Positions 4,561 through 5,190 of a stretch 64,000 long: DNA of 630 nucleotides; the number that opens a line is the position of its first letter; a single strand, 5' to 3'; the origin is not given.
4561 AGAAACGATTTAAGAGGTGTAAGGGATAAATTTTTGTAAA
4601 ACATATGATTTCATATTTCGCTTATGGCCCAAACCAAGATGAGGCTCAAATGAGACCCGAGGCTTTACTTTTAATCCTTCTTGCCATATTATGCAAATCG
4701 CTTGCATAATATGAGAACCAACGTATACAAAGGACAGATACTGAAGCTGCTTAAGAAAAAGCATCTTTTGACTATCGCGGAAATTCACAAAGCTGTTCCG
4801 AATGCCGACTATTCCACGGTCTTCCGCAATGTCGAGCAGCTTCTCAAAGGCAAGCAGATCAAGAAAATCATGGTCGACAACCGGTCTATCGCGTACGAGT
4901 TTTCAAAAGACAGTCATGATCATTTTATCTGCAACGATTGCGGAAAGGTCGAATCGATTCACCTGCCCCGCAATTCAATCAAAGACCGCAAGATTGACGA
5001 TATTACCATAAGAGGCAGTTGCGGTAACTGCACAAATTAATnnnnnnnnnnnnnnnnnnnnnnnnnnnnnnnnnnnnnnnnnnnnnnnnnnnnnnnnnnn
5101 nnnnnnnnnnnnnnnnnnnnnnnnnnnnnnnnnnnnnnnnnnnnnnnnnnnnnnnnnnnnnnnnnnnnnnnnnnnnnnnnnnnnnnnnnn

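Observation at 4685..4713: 29-bp perfect palindrome (12-5-12) ending in the start codon of the Fur-family gene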

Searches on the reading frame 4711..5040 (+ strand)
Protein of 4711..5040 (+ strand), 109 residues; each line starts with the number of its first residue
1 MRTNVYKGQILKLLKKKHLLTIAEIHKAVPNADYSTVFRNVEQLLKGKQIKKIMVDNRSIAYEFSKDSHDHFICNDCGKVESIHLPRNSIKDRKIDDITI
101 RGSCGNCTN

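Call 5: search_protein_families(library=pfam, proteins=[window:4711-5040:+], max_evalue=0.01)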
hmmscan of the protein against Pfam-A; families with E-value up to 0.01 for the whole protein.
window:4711-5040:+ (109 aa): 2 families
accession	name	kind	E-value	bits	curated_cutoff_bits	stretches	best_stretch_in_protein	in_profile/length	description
PF01475.25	FUR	-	3.9e-13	50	23.1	1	9-87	12-97/121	Ferric uptake regulator family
PF05158.18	RNA_pol_Rpc34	-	0.00095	19.1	28.4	1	9-66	14-72/332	RNA polymerase Rpc34 subunit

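Call 10: find_homologous_proteins(query=window:4711-5040:+, max_evalue=0.001)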
Query window:4711-5040:+ (109 aa): 85 proteins with E <= 0.001 among 88 candidates.
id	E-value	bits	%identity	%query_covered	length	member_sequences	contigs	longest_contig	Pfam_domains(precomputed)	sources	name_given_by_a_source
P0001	7.9e-67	240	100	100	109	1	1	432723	PF01475.26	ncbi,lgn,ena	-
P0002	3.4e-54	199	80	100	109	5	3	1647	PF01475.26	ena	-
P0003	5.2e-54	199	80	100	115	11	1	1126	PF01475.26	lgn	-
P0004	1.2e-52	194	80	100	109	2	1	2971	PF01475.26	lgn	-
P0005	2.0e-52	194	79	100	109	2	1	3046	PF01475.26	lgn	-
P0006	3.3e-52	193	76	100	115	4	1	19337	PF01475.26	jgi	-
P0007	4.2e-52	193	76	100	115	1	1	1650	PF01475.26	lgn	-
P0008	6.2e-52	192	77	100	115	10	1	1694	PF01475.26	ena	-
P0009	7.2e-52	192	78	98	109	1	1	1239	PF01475.26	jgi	jgi:Fur family peroxide stress response transcriptional regulator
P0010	3.3e-51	190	74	100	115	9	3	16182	PF01475.26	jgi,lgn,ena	-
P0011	4.0e-51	189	78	98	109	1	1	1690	PF01475.26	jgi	jgi:Fe2+ or Zn2+ uptake regulation protein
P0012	8.5e-51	188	73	100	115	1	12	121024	PF01475.26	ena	-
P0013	9.1e-51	188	77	98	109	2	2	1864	PF01475.26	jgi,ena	-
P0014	9.3e-51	188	74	100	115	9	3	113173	PF01475.26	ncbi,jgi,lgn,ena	-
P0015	1.2e-50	188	78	99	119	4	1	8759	PF01475.26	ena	-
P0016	1.3e-50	188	76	100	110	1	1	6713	PF01475.26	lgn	-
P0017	1.3e-50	188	73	100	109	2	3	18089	PF01475.26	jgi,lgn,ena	-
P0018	1.8e-50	187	74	100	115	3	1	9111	PF01475.26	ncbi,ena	-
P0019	2.0e-50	187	75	99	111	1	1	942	PF01475.26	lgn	-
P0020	3.2e-50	187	74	100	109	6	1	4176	PF01475.26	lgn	-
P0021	4.0e-50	186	73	100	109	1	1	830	PF01475.26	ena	-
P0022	4.5e-50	186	73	100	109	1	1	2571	PF01475.26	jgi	-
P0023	3.6e-49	183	77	99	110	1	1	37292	PF01475.26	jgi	-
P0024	5.6e-49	183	70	100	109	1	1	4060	PF01475.26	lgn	-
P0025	5.7e-49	183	76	98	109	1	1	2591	PF01475.26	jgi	-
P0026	6.2e-49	182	73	98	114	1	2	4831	PF01475.26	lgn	-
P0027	6.8e-49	182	74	98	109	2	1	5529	PF01475.26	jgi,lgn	jgi:Fe2+ or Zn2+ uptake regulation protein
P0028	7.7e-49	182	75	99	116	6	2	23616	PF01475.26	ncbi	-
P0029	1.2e-48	181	74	98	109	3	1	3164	PF01475.26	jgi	-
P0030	1.9e-48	181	69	100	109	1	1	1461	PF01475.26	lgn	-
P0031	2.2e-48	181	72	100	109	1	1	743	PF01475.26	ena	-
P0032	3.0e-48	180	72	100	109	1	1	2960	PF01475.26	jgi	-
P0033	3.1e-48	180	72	100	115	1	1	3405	PF01475.26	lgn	-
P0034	3.4e-48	180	71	98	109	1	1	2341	PF01475.26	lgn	-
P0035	6.7e-48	179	71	99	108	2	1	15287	PF01475.26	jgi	jgi:Fe2+ or Zn2+ uptake regulation protein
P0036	7.5e-48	179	71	100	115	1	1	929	PF01475.26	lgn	-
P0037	8.2e-48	179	71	98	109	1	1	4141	PF01475.26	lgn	-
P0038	3.9e-47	177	70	100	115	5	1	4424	PF01475.26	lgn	-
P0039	4.9e-47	176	70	98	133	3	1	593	PF01475.26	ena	-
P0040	5.4e-47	176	71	100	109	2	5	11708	PF01475.26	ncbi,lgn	-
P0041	7.6e-47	176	72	98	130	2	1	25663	PF01475.26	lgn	-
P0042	1.9e-46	174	70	98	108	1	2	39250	PF01475.26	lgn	-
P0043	1.0e-45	172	70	99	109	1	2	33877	PF01475.26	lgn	-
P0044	1.0e-45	172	68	98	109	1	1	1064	PF01475.26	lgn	-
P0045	1.5e-45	172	69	98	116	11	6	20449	PF01475.26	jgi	-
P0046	1.7e-45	171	73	100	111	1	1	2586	PF01475.26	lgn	-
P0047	8.5e-45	169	71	98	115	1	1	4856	PF01475.26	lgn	-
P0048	1.7e-44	168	69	98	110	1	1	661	PF01475.26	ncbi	-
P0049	1.8e-44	168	66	98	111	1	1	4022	PF01475.26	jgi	-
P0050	2.1e-44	168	69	100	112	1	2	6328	PF01475.26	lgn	-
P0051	2.6e-44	168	70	98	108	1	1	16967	PF01475.26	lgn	-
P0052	4.8e-44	167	69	98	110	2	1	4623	PF01475.26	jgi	-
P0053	5.1e-44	167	68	99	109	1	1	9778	PF01475.26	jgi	jgi:Fe2+ or Zn2+ uptake regulation protein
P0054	2.0e-43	165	66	98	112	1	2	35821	PF01475.26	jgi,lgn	-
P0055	2.3e-43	165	66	98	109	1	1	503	PF01475.26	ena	-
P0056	2.5e-43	164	67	98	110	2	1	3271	PF01475.26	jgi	jgi:Fe2+ or Zn2+ uptake regulation protein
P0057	2.2e-42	161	64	98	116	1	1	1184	PF01475.26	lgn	-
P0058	2.6e-42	161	67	98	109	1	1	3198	PF01475.26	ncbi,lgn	-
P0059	2.8e-42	161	65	100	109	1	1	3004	PF01475.26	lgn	-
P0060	3.4e-42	161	64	98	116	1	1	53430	PF01475.26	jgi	jgi:Fe2+ or Zn2+ uptake regulation protein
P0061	6.0e-42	160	63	100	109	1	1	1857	PF01475.26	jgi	jgi:Fe2+ or Zn2+ uptake regulation protein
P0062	1.2e-41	159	64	98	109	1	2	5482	PF01475.26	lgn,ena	-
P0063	1.9e-41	158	77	81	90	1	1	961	PF01475.26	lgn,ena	-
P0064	5.3e-41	157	66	81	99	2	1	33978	PF01475.26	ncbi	-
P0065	8.0e-41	156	65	98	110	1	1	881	PF01475.26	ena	-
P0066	3.8e-40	154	67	99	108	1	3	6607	PF01475.26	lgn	-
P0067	7.1e-40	153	61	98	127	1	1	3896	PF01475.26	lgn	-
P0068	1.0e-39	153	64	98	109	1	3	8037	PF01475.26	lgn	-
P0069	3.1e-39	151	64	98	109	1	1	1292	PF01475.26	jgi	-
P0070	3.3e-38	148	60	100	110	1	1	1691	PF01475.26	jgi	jgi:Fe2+ or Zn2+ uptake regulation protein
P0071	8.8e-38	147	62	98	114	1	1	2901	PF01475.26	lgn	-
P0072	1.3e-37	146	59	98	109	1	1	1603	PF01475.26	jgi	jgi:Fe2+ or Zn2+ uptake regulation protein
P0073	3.8e-37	145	60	98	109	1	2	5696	PF01475.26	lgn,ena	-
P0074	7.5e-37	144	58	98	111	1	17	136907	PF01475.26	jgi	jgi:Fe2+ or Zn2+ uptake regulation protein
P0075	1.4e-36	143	69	87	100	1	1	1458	PF01475.26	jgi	jgi:Fe2+ or Zn2+ uptake regulation protein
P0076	2.9e-35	138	57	98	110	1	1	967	PF01475.26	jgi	jgi:Fe2+ or Zn2+ uptake regulation protein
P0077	1.5e-29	120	51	98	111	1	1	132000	PF01475.26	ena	-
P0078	1.6e-29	120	58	98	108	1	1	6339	PF01475.26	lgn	-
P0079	8.2e-29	118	54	99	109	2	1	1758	PF01475.26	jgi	jgi:Fe2+ or Zn2+ uptake regulation protein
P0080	5.5e-28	115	50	98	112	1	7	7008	PF01475.26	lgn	-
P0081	3.9e-27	112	53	99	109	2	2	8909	PF01475.26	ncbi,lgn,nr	ncbi:MAG: hypothetical protein QG654_268 [Patescibacteria group bacterium]|nr:hypothetical protein [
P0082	4.8e-25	106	49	99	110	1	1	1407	PF01475.26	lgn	-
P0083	6.0e-25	105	49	99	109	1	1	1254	PF01475.26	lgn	-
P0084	1.3e-23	101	46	99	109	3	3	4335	PF01475.26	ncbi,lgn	-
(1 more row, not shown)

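Call 11: find_encoding_contigs(protein=window:4711-5040:+, flank=3000, max_places=10)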
Protein window:4711-5040:+ (109 aa): no gene with exactly this product is on record in the collection.

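Call 12: find_encoding_contigs(protein=P0001, flank=2000, max_places=3)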
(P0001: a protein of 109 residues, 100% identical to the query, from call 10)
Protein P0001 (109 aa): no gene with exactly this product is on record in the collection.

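Call 15: find_related_loci(query=A1, collection=metagenome_contigs, flank=6000)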
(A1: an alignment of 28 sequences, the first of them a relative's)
Query A1 (109 aa) in metagenome_contigs; peptide patterns used: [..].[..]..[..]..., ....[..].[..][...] (x = any residue, [..] = any of these).
170 stretches matched a pattern; 84 encode a relative of the query (tblastn E <= 1e-3); the best 80 are kept; 80 distinct loci.
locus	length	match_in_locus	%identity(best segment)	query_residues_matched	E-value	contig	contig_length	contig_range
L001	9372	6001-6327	74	1-109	8e-56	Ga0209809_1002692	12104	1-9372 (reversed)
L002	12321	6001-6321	78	1-107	8e-56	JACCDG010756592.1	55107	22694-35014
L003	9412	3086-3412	73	1-109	3e-55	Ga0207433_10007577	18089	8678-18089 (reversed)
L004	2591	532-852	76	1-107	3e-54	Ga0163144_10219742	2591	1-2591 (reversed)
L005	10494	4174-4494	76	1-107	5e-54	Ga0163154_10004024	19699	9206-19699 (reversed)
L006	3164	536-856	74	1-107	2e-53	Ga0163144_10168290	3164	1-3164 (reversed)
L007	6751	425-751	71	1-109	3e-52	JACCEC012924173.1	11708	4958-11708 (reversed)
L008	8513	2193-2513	71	1-107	6e-51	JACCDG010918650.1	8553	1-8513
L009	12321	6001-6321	68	1-107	2e-50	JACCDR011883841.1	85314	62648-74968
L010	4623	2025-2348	69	1-107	2e-49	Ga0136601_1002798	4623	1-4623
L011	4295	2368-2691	68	1-107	2e-49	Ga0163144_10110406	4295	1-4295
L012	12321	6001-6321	77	1-107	5e-49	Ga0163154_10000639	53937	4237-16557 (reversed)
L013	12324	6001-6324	66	1-107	7e-49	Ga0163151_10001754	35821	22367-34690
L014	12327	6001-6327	75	1-108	5e-47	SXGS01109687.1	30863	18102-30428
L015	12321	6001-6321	74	1-107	2e-45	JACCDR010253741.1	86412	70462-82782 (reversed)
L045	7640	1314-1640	46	2-107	2e-26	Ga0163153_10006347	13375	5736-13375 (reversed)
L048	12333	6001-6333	40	1-107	2e-24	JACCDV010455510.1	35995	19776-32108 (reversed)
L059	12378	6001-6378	25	2-107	2e-8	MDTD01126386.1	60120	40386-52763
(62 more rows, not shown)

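Call 21: find_related_loci(query=A1, collection=genome_contigs, flank=10000)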
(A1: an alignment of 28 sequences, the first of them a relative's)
Query A1 (109 aa) in genome_contigs; peptide patterns used: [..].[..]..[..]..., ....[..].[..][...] (x = any residue, [..] = any of these).
118 stretches matched a pattern; 52 encode a relative of the query (tblastn E <= 1e-3); 52 distinct loci.
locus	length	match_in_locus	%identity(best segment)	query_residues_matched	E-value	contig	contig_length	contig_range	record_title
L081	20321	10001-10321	78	1-107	1e-55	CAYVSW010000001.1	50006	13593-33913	MAG TPA_asm: uncultured Candidatus Saccharibacteria bacterium isolate SRP219642_co7_46 genome assembly, contig: NODE_879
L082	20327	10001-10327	70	1-109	2e-52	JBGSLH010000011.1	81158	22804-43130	MAG: Candidatus Paceibacteria bacterium isolate JTS-AC200 k141_4027333, whole genome shotgun sequence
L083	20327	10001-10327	80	1-109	7e-50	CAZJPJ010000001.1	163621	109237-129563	MAG TPA_asm: uncultured Candidatus Saccharibacteria bacterium isolate SRP329715_co1_163 genome assembly, contig: NODE_83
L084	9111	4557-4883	74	1-109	9e-47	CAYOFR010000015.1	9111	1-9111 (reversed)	MAG TPA_asm: uncultured Candidatus Saccharibacteria bacterium isolate SRP135725_co2_60 genome assembly, contig: k141_157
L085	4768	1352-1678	72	1-109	1e-45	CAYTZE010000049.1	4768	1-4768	MAG TPA_asm: uncultured Candidatus Saccharibacteria bacterium isolate SRP173033_co1_7 genome assembly, contig: NODE_5119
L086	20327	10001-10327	71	1-109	5e-45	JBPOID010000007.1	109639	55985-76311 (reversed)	MAG: Candidatus Tayloriibacteriota bacterium isolate MAG_71 c_000000444517, whole genome shotgun sequence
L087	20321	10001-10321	64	1-107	1e-44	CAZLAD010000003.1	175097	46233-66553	MAG TPA_asm: uncultured Candidatus Saccharibacteria bacterium isolate SRP278252_co2_797 genome assembly, contig: NODE_90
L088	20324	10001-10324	69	1-108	5e-44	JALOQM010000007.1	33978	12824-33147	MAG: Candidatus Paceibacterota bacterium isolate Prado155 scaffold_1295, whole genome shotgun sequence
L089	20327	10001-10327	54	1-107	1e-42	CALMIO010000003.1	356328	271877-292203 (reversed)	MAG TPA_asm: uncultured proteobacterium isolate SRR2107179_bin.72_CONCOCT_v1.1_MAG genome assembly, contig: ERZ794932.8,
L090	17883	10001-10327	60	1-107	3e-42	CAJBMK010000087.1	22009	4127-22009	uncultured bacterium isolate Loc090907-8m_bin-552 genome assembly, contig: bin-552:87/88, whole genome shotgun sequence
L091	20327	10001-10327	70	1-109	4e-42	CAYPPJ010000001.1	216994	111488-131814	MAG TPA_asm: uncultured Candidatus Saccharibacteria bacterium isolate SRP278252_co2_123 genome assembly, contig: NODE_48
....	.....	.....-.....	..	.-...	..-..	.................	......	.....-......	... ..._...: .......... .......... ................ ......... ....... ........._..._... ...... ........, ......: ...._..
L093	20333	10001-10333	49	1-109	2e-38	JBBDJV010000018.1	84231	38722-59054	MAG: Candidatus Paceibacterota bacterium isolate LejiaA_42_15 Lejia_A_521_length_84231_cov_9, whole genome shotgun seque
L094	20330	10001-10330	49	1-108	1e-35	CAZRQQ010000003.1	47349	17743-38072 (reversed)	MAG TPA_asm: uncultured Candidatus Saccharibacteria bacterium isolate SRP133034_co1_23 genome assembly, contig: NODE_522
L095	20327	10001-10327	47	1-108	2e-35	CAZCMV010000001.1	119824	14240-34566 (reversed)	MAG TPA_asm: uncultured Bdellovibrionales bacterium isolate SRP192927_co1_222 genome assembly, contig: NODE_87_length_11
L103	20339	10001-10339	45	1-108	3e-29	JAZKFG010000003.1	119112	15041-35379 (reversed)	MAG: Patescibacteria group bacterium isolate DC_HB_02_SPN181219-bin067_1 DCHB02SPN_B067_1_000000000003, whole genome sho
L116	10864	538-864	31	7-108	3e-19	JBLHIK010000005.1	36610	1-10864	MAG: Flavobacteriaceae bacterium isolate 3300054975_66 Ga0535640_0000550, whole genome shotgun sequence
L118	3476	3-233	39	34-107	1e-16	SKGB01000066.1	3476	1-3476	MAG: Candidatus Nomurabacteria bacterium isolate CSBr16_119 CSBr16-51709, whole genome shotgun sequence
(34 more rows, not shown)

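Call 26: search_protein_families(library=pfam, proteins=[L088:4164-5822:+, L088:6979-7935:+, L088:8745-9893:+, L088:8022-8645:-, L103:9263-9997:+, L103:11454-12650:+, L118:1925-2446:+, L118:1091-1810:-, L008:4969-6612:-, L008:4077-4892:-], max_evalue=0.01)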
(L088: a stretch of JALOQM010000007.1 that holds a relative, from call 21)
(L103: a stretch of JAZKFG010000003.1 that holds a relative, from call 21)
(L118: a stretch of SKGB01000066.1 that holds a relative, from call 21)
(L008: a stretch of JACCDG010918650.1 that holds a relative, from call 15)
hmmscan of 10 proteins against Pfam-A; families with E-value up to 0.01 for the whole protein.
L088:4164-5822:+ (552 aa): 2 families
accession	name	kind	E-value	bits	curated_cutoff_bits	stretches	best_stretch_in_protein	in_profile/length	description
PF04055.27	Radical_SAM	-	3e-11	44.2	29.5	1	139-293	5-147/166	Radical SAM superfamily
PF13353.11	Fer4_12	-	4.6e-06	27.4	22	1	139-256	13-118/137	4Fe-4S single cluster domain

L088:6979-7935:+ (318 aa): 0 families

L088:8745-9893:+ (382 aa): 1 family
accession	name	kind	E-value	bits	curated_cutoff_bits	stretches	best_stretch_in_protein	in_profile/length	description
PF07907.16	YibE_F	-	1.6e-62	211.7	27.2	1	111-351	2-241/241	YibE/F-like protein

L088:8022-8645:- (207 aa): 2 families
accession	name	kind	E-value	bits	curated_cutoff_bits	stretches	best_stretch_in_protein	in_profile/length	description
PF03358.20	FMN_red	-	1.9e-21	76.7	24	1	1-151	1-149/152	NADPH-dependent FMN reductase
PF02525.22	Flavodoxin_2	-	7.9e-06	26.1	27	1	1-102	1-103/198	Flavodoxin-like fold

L103:9263-9997:+ (244 aa): 3 families
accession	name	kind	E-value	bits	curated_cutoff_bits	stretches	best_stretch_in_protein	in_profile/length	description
PF02535.28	Zip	-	1.7e-22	80.5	35.1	2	91-238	165-323/323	ZIP Zinc transporter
PF13886.12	TM7S3_TM198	-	0.00071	19.7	29.2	1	8-86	50-132/199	TM7S3/TM198-like domain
PF00487.30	FA_desaturase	-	0.0056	16.9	29.7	1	74-222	54-195/253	Fatty acid desaturase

L103:11454-12650:+ (398 aa): 1 family
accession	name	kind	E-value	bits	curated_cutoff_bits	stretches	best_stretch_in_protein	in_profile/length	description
PF07907.16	YibE_F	-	2.5e-66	224.1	27.2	1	120-357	3-240/241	YibE/F-like protein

L118:1925-2446:+ (173 aa): 1 family
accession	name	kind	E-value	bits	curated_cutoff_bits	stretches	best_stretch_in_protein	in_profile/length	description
PF07291.16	MauE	-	6.6e-16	59.2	27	1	47-170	6-127/128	Methylamine utilisation protein MauE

L118:1091-1810:- (239 aa): 0 families

L008:4969-6612:- (547 aa): 1 family
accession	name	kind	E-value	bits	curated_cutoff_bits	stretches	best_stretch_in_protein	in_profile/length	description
PF02492.25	cobW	-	1.7e-13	51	20.7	1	11-106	6-100/180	CobW/HypB/UreG, nucleotide-binding domain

L008:4077-4892:- (271 aa): 2 families
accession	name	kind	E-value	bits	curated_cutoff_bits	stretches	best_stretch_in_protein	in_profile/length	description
PF03059.22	NAS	-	1.1e-51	176.3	27.1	1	9-269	8-270/276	Nicotianamine synthase protein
PF18002.7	T6_Ig_like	-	0.0078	16.6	25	0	154-239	55-138/145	T6 antigen Ig like domain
